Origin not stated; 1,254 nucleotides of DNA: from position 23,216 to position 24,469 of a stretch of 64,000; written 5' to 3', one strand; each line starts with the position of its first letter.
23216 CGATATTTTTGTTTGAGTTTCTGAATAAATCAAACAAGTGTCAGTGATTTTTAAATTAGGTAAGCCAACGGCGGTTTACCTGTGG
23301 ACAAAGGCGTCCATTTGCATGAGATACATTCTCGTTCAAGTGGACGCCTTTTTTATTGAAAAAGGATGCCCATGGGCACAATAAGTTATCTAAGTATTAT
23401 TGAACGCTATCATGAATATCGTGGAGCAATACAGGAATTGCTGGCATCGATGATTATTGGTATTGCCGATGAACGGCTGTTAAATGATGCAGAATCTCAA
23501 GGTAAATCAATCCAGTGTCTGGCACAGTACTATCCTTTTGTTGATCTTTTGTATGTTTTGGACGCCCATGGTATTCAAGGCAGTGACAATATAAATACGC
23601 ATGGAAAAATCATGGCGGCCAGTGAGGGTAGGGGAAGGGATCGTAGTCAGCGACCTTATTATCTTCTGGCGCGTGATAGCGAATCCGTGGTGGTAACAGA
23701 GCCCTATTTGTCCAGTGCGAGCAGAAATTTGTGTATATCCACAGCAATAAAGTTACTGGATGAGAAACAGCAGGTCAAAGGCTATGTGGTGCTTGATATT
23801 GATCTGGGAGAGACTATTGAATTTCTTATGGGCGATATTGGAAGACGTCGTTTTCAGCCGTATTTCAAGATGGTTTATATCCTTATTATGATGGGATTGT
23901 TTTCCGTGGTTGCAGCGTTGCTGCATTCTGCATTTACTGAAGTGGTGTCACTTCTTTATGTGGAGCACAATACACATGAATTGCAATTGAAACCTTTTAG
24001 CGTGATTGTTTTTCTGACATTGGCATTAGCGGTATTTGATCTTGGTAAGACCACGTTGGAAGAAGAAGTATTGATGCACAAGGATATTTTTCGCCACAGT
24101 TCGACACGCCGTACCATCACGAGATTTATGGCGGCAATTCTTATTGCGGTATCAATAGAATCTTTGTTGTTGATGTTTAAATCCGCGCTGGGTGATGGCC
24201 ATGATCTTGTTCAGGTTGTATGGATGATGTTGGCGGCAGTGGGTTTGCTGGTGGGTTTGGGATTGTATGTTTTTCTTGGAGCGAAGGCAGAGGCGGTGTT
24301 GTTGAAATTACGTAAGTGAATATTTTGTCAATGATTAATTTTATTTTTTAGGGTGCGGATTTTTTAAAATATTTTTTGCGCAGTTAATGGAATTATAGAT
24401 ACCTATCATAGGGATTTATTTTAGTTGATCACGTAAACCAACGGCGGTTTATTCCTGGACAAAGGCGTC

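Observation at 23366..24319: Orphan Cache-like/4-TM protein, individually bracketed by ANTAR attenuators, occupies the position where a NasS partner of NasT is expected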

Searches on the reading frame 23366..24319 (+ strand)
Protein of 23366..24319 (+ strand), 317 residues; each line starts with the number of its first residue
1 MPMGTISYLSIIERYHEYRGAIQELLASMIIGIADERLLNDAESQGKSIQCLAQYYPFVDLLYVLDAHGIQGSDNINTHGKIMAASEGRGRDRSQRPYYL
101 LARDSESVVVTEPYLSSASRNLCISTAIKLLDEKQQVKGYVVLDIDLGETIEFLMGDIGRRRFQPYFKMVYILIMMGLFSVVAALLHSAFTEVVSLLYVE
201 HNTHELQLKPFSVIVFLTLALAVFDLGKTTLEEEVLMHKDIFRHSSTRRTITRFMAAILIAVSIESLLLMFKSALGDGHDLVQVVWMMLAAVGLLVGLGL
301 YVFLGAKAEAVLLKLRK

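Call 3: search_protein_families(library=pfam, proteins=[window:23366-24319:+], max_evalue=0.1)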
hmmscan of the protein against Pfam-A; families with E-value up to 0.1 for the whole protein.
window:23366-24319:+ (317 aa): 3 families
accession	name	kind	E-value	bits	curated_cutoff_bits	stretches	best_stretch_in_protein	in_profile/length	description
PF02743.24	dCache_1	-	1.1e-11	45.2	45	1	42-154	54-159/240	Cache domain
PF22673.2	MCP-like_PDC_1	-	0.0001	23.1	27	1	79-148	40-109/113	Methyl-accepting chemotaxis protein-like, first PDC sensor domain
PF10388.15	YkuI_C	-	0.099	12.9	26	0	62-100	71-110/166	EAL-domain associated signalling protein domain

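Call 6: find_homologous_proteins(query=window:23366-24319:+, max_evalue=0.001)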
Query window:23366-24319:+ (317 aa): 1364 proteins with E <= 0.001 among 7525 candidates; the best 120 are listed.
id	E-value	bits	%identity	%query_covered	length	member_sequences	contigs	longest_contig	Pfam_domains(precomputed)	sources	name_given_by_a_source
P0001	2.4e-197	672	100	99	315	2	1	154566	PF02743.25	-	-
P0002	2.9e-171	587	86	99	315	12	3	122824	PF02743.25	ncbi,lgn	-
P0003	1.6e-149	515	75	99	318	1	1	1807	PF02743.25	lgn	-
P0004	1.0e-146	506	74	99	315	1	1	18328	PF02743.25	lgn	-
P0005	1.5e-144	499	74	99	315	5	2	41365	PF02743.25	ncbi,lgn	ncbi:MAG: PDC sensor domain-containing protein [Pseudomonadota bacterium]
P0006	2.0e-139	482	71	99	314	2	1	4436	PF02743.25,PF22673.3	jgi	-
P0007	4.5e-131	455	69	99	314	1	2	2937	PF02743.25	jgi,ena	-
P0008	6.2e-130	451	68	98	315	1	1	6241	PF02743.25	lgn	-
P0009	5.7e-129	448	65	98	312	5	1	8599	PF02743.25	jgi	-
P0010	1.2e-128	447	65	99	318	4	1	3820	PF02743.25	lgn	-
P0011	5.0e-128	445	65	99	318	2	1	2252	PF02743.25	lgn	-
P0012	9.8e-128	444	65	99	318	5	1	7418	-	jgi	jgi:hypothetical protein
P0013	1.7e-127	443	67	97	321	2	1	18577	PF02743.25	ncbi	-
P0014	9.1e-126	437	65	98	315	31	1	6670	PF02743.25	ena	-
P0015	1.0e-125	437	64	99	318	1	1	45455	PF02743.25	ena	-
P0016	2.1e-125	436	66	97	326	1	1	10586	PF02743.25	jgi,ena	-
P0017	2.7e-125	436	67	99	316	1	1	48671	PF02743.25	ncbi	-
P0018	1.1e-124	434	62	99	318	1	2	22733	PF02743.25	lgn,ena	-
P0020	1.4e-124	433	66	99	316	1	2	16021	PF02743.25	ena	-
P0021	2.0e-124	433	65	98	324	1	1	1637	PF02743.25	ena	-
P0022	1.6e-123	430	63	99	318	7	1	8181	PF02743.25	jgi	jgi:hypothetical protein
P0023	2.1e-123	429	64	99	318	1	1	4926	PF02743.25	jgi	jgi:hypothetical protein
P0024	3.4e-123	429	63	99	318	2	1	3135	PF02743.25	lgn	-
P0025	5.2e-123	428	64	99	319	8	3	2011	PF02743.25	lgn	-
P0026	9.6e-123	427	65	98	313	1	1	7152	PF02743.25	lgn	-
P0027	1.4e-122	427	63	99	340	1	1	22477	PF02743.25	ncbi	-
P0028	1.5e-122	427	63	98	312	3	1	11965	PF02743.25,PF22673.3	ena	-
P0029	1.7e-122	426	65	98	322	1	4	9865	PF02743.25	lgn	-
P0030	3.7e-122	425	63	99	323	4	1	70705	PF02743.25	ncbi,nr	ncbi:MAG: PDC sensor domain-containing protein [Gammaproteobacteria bacterium]|nr:PDC sensor domain-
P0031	6.4e-122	425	63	99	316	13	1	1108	PF02743.25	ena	-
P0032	7.3e-122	424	63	99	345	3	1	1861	PF02743.25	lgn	-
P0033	9.7e-122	424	63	99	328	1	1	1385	PF02743.25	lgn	-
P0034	1.6e-121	423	65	99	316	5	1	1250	PF02743.25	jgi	jgi:hypothetical protein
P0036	3.9e-121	422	62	99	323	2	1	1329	PF02743.25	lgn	-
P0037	5.1e-121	422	63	99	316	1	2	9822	PF02743.25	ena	-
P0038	1.4e-120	420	63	98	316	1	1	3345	PF02743.25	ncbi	-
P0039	1.5e-120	420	63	98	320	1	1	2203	PF02743.25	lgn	-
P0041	1.9e-120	420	65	99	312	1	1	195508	PF02743.25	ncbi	-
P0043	6.1e-120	418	65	98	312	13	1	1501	PF02743.25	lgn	-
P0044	7.2e-120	418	63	99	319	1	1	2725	PF02743.25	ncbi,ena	-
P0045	1.1e-119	417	63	99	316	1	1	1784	PF02743.25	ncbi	-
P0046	1.2e-119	417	62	98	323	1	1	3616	PF02743.25,PF22673.3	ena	-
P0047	1.3e-119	417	62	98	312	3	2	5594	PF02743.25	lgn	-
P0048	1.5e-119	417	63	99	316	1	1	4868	PF02743.25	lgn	-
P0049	2.2e-119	416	62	99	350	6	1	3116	PF02743.25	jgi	-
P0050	2.4e-119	416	65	98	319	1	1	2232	PF02743.25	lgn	-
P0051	2.5e-119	416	62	98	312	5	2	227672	PF02743.25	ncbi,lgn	-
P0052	2.7e-119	416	62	99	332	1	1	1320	PF02743.25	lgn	-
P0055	4.0e-119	415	63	99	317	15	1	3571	PF02743.25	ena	-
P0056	4.1e-119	415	62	98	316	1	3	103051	PF02743.25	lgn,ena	-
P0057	5.4e-119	415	63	99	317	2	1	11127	PF02743.25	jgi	jgi:hypothetical protein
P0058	5.7e-119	415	61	99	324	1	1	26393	PF02743.25,PF22673.3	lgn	-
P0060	7.2e-119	415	62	99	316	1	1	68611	PF02743.25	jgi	-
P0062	8.5e-119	414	65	99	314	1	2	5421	PF02743.25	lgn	-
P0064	1.4e-118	414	62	99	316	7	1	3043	PF02743.25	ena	-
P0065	1.4e-118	414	62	97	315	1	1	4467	PF02743.25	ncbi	-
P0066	1.7e-118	413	63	99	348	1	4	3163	PF02743.25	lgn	-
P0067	1.8e-118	413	62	99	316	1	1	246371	PF02743.25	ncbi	-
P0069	2.3e-118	413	63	99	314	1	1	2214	PF02743.25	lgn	-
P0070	2.5e-118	413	62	99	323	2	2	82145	PF02743.25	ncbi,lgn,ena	-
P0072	3.6e-118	412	61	99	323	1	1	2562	PF02743.25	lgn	-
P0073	4.6e-118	412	64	98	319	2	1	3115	PF02743.25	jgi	jgi:hypothetical protein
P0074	5.1e-118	412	63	98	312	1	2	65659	PF02743.25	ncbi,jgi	jgi:hypothetical protein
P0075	5.7e-118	412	61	99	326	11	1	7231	PF02743.25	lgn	-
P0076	6.6e-118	411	60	99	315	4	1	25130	PF02743.25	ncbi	ncbi:MAG: PDC sensor domain-containing protein [Gammaproteobacteria bacterium]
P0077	8.3e-118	411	61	98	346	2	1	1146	PF02743.25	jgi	jgi:hypothetical protein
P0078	1.5e-117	410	62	99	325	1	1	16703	PF02743.25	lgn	-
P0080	2.9e-117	409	63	98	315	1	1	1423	PF02743.25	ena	-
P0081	2.9e-117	409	63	98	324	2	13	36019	PF02743.25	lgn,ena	-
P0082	3.5e-117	409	63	99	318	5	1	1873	PF02743.25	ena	-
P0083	3.6e-117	409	62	99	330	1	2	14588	PF02743.25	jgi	jgi:hypothetical protein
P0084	3.7e-117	409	63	98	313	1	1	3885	PF02743.25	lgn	-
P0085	3.8e-117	409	61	98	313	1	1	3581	PF02743.25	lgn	-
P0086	4.2e-117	409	61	99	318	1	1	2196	PF02743.25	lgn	-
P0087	6.5e-117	408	62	99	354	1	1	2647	PF02743.25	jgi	jgi:hypothetical protein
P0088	7.1e-117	408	63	99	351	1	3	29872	PF02743.25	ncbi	-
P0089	8.3e-117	408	62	99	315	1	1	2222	PF02743.25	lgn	-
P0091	1.1e-116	407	62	99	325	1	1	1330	PF02743.25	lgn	-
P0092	1.1e-116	407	62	98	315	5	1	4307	PF02743.25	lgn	-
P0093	1.2e-116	407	64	99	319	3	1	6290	PF02743.25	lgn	-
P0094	1.5e-116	407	61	99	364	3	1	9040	PF02743.25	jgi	-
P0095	1.5e-116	407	61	99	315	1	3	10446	PF02743.25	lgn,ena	-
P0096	2.0e-116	407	62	99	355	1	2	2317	PF02743.25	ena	-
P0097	2.2e-116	406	60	98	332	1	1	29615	PF02743.25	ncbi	-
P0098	2.2e-116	406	62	98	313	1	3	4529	PF02743.25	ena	-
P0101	2.8e-116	406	62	99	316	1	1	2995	PF02743.25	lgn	-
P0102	4.1e-116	406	62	99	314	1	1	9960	PF02743.25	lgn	-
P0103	5.2e-116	405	63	99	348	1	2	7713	PF02743.25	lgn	-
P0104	6.2e-116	405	61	99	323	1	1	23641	PF02743.25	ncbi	ncbi:MAG: PDC sensor domain-containing protein [Candidatus Thiodiazotropha sp.]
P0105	7.5e-116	405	61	99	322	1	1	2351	PF02743.25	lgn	-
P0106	8.0e-116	405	61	99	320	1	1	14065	PF02743.25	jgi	-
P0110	1.4e-115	404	62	99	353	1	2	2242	PF02743.25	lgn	-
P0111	1.5e-115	404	61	98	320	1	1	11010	PF02743.25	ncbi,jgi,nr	ncbi:MAG: general glycosylation pathway protein [Gammaproteobacteria bacterium]|nr:general glycosyla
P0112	1.5e-115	404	60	99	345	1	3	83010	PF02743.25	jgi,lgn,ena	-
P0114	1.6e-115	404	63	98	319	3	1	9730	PF02743.25,PF22673.3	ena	-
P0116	1.7e-115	404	61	99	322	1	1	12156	PF02743.25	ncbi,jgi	ncbi:MAG: PDC sensor domain-containing protein [Candidatus Thiodiazotropha sp.]|jgi:hypothetical pro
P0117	2.3e-115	403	61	98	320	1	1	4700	PF02743.25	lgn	-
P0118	2.7e-115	403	61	99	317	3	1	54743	PF02743.25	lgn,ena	-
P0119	2.7e-115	403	62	97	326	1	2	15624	PF02743.25,PF22673.3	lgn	-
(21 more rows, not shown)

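Call 7: search_protein_families(library=ncbifam, proteins=[window:23366-24319:+], max_evalue=0.01)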
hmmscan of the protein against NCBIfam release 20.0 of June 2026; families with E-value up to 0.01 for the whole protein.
window:23366-24319:+ (317 aa): 0 families

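Call 11: find_related_loci(query=A1, collection=genome_contigs, flank=10000)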
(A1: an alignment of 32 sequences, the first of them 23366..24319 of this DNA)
Query A1 (317 aa) in genome_contigs; peptide patterns used: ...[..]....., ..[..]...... (x = any residue, [..] = any of these).
527 stretches matched a pattern; 461 encode a relative of the query (tblastn E <= 1e-3); the best 80 are kept; 80 distinct loci.
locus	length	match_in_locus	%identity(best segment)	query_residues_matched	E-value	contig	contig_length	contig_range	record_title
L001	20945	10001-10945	88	3-317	0e+0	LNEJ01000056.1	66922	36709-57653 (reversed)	MAG: Gammaproteobacteria bacterium Ga0074134 Ga0074134_152.1, whole genome shotgun sequence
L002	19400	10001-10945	87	3-317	0e+0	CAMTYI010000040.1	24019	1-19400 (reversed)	MAG: uncultured Gammaproteobacteria bacterium isolate G02_MAG_00007 genome assembly, contig: G02_MAG_00007_000000000066,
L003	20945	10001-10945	86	3-317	0e+0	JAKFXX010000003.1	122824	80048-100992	MAG: Gammaproteobacteria bacterium isolate ND4_Bin_8 ND4_0000005, whole genome shotgun sequence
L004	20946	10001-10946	86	3-317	2e-159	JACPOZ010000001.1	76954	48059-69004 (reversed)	MAG: Gammaproteobacteria bacterium isolate NC_groundwater_614_Pr5_B-0.1um_57_15 alan_book_18_scaffold_62095, whole genom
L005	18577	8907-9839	67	6-311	6e-137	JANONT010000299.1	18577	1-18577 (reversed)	MAG: Candidatus Nitrotoga sp. isolate VAR_43_metabat_319 VAR_43_k141_154563, whole genome shotgun sequence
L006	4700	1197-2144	65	2-317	1e-136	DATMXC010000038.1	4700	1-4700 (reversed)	MAG TPA_asm: Gammaproteobacteria bacterium isolate SMAG_U13110 k141_221779, whole genome shotgun sequence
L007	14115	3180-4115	63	6-317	3e-134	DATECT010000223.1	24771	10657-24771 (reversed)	MAG TPA_asm: Gammaproteobacteria bacterium isolate SMAG_U8279 k141_954438, whole genome shotgun sequence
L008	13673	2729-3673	64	3-317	5e-134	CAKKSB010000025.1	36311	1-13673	Gammaproteobacteria bacterium isolate Hainich-H32-bin066-1 genome assembly, contig: H32-bin066_1_Hain_PNK108_H32_02um_44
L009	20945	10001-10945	63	3-317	9e-132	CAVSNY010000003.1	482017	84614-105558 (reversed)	MAG: uncultured Gammaproteobacteria bacterium isolate MFD03066.bin.1.24 genome assembly, contig: contig_191, whole genom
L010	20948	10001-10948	61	2-317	5e-131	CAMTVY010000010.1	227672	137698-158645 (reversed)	MAG: uncultured Gammaproteobacteria bacterium isolate G04_MAG_00022 genome assembly, contig: G04_MAG_00022_000000000007,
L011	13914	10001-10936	62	6-317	2e-130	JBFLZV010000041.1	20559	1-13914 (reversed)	MAG: Pseudomonadota bacterium isolate MAG120 MAG120_41, whole genome shotgun sequence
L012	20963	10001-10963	63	2-317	4e-130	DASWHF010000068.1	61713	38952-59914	MAG TPA_asm: Acidiferrobacterales bacterium isolate SMAG_U2835 k141_3420620, whole genome shotgun sequence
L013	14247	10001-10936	63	6-317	9e-129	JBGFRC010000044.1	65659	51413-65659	MAG: Pseudomonadota bacterium isolate BA1A108.2019.Bin.10 NODE_349_length_65659_cov_11.945131, whole genome shotgun sequ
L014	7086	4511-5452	61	2-315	2e-128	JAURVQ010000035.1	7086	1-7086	MAG: Gammaproteobacteria bacterium isolate E1_concoct.bin.78 E1_k141_87240, whole genome shotgun sequence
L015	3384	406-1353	62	3-317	4e-132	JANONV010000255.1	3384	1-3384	MAG: Gallionella sp. isolate VAR_43_metabat_303 VAR_43_k141_4587524, whole genome shotgun sequence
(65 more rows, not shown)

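Call 17: predict_structure(alignment_id=A1)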
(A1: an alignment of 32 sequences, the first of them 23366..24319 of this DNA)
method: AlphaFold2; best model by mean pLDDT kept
length: 317 residues; sequences in the alignment: 32
mean_pLDDT: 79.2   pTM: 0.53
mean pLDDT of the five models: 79.2, 78.8, 74.2, 72.4, 69.8
residues with pLDDT >= 90: 57; 70-90: 201; 50-70: 47; < 50: 12
segments of 3 or more residues with pLDDT < 50: 1-5, 241-244
pLDDT, mean of each block of 10 residues (from residue 1): 50 83 91 87 89 88 92 83 66 90 90 83 91 89 91 70 68 82 88 76 64 82 79 59 56 75 79 75 83 85 80 68
secondary structure, 60 per line:
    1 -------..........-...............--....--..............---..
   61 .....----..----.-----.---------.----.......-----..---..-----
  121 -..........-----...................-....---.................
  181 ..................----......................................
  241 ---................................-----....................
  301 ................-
elements in order: H8-17 H19-33 H36-39 H42-55 E59-65 H97-103 E122-131 E137-146 H147-155 H157-160 H164-198 H203-240 H244-275 H281-316

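Call 19: search_protein_representatives(protein=window:23366-24319:+)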
Query: 317 residues. Proteins with E-value up to 0.001 (for the whole library): 481; up to 1e-10: 138; up to 1e-30: 29. The best 150 are listed.
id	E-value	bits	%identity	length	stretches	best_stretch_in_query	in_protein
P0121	7.0e-104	363.7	57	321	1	7-313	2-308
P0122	7.6e-104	363.6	56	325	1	6-314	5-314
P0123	8.3e-93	327.4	55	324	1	4-313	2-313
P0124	6.8e-91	321.1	50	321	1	5-316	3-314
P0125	5.5e-90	318.1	53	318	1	3-316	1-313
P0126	9.1e-88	310.9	51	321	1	3-315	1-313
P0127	5.2e-86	305.1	62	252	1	72-315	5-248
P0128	3.6e-79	282.6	48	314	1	7-314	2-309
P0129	1.6e-74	267.4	45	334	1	5-312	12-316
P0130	5.9e-67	242.6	45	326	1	12-316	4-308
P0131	3.8e-66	239.9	59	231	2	178-314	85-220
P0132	2.9e-64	233.7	43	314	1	5-308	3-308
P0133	2.9e-57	210.7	58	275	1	3-177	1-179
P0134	9.2e-51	189.4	48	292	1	23-220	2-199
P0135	1.3e-50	189.0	57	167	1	3-165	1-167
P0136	3.6e-50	187.5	34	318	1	10-317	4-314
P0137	6.8e-49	183.3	36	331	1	12-309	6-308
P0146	9.7e-35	136.8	33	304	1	53-313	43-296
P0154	4.6e-29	118.2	29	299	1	8-304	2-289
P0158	6.4e-27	111.2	29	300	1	25-302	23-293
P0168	6.7e-23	98.0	27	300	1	47-308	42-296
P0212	3.7e-15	72.6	26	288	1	15-309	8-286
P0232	3.3e-12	62.9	24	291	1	26-306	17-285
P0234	4.2e-12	62.6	24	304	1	10-309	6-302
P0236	5.7e-12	62.1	32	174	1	156-309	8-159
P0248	2.0e-11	60.3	30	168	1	162-308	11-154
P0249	2.9e-11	59.8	35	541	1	44-149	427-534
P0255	6.3e-11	58.7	36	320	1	45-147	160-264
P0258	9.4e-11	58.1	31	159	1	163-302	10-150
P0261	1.8e-10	57.2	35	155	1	165-311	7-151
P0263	2.6e-10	56.7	39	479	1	54-153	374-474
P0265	3.0e-10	56.4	35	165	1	166-310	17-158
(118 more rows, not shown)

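Call 20: search_protein_families(library=pfam, proteins=[P0154, P0168, P0212, P0232, P0234, P0248, P0258, P0261, P0265], max_evalue=1)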
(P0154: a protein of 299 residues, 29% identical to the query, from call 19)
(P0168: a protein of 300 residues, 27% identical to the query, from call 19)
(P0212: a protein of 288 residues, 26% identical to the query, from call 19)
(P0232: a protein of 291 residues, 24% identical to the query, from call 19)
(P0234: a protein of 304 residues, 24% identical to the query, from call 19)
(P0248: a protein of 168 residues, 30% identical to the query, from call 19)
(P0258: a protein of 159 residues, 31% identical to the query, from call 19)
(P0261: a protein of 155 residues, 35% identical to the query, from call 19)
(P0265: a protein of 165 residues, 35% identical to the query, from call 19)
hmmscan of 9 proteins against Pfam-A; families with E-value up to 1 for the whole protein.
P0154 (299 aa): 3 families
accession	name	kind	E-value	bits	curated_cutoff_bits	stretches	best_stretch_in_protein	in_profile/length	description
PF02743.24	dCache_1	-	1.7e-11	44.6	45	1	43-146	50-159/240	Cache domain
PF22673.2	MCP-like_PDC_1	-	1.4e-07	32.4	27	1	69-142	41-111/113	Methyl-accepting chemotaxis protein-like, first PDC sensor domain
PF14143.11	YrhC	-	0.57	10.7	27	0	165-212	12-58/72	YrhC-like protein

P0168 (300 aa): 2 families
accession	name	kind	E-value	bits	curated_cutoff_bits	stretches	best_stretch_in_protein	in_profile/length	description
PF22673.2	MCP-like_PDC_1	-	1.2e-08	35.8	27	1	76-144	41-111/113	Methyl-accepting chemotaxis protein-like, first PDC sensor domain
PF02743.24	dCache_1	-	2.3e-08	34.3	45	1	53-152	67-163/240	Cache domain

P0212 (288 aa): 3 families
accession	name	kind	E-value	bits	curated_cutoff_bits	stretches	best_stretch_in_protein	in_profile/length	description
PF25711.1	crAss_THB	-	0.0061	17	27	1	235-272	33-72/113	Crassvirus tail hub protein B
PF13084.11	DUF3943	-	0.069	13.5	27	1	156-214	35-93/108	Domain of unknown function (DUF3943)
PF12036.14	DUF3522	-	0.3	11.6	29.3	1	228-283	118-173/188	Protein of unknown function (DUF3522)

P0232 (291 aa): 3 families
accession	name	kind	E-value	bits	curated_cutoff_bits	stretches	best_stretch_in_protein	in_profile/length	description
PF00746.26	Gram_pos_anchor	-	0.11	12.9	20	1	261-288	16-41/43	LPXTG cell wall anchor motif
PF02656.20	DUF202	-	0.46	11.4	23.4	0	144-174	33-63/68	Domain of unknown function (DUF202)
PF06146.17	PsiE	-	0.77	10.4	23.9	0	186-239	2-54/122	Phosphate-starvation-inducible E family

P0234 (304 aa): 0 families

P0248 (168 aa): 8 families
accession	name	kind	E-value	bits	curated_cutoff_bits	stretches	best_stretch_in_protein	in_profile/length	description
PF12794.12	MscS_TM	-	8.8e-05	22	28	1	16-164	41-187/339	Mechanosensitive ion channel inner membrane domain 1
PF17319.7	DUF5362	-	0.013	15.9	25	1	55-117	28-92/94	Family of unknown function (DUF5362)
PF13239.11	2TM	-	0.033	14.7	24.8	1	14-77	14-66/79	2TM domain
PF07298.16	NnrU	-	0.068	13.2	24.7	1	16-75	34-94/188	NnrU protein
PF00335.26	Tetraspanin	-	0.21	11.7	32.1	0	15-154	7-103/225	Tetraspanin family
PF19658.4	DUF6161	-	0.22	11.4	27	1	10-107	90-186/216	Family of unknown function (DUF6161)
PF25587.1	Rv2743c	-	0.66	10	27.7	1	84-140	19-72/237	Rv2743c family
PF11837.13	INV_N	-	0.68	10.9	27.8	1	87-120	13-46/109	Beta-fructofuranosidase, N-terminal domain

P0258 (159 aa): 1 family
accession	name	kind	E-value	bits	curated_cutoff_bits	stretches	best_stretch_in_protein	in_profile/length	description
PF12046.13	CCB1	-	0.36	10.7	25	1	85-136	66-116/168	Cofactor assembly of complex C subunit B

P0261 (155 aa): 0 families

P0265 (165 aa): 3 families
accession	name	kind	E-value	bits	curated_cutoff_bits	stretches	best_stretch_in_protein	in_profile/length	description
PF19545.4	DUF6069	-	0.053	14.1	27.2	1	114-161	30-77/129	Family of unknown function (DUF6069)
PF15990.10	UPF0767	-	0.18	12.4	27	0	127-158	14-41/83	UPF0767 family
PF11992.13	TgpA_N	-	0.51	9.7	30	1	26-151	18-127/333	TgpA N-terminal domain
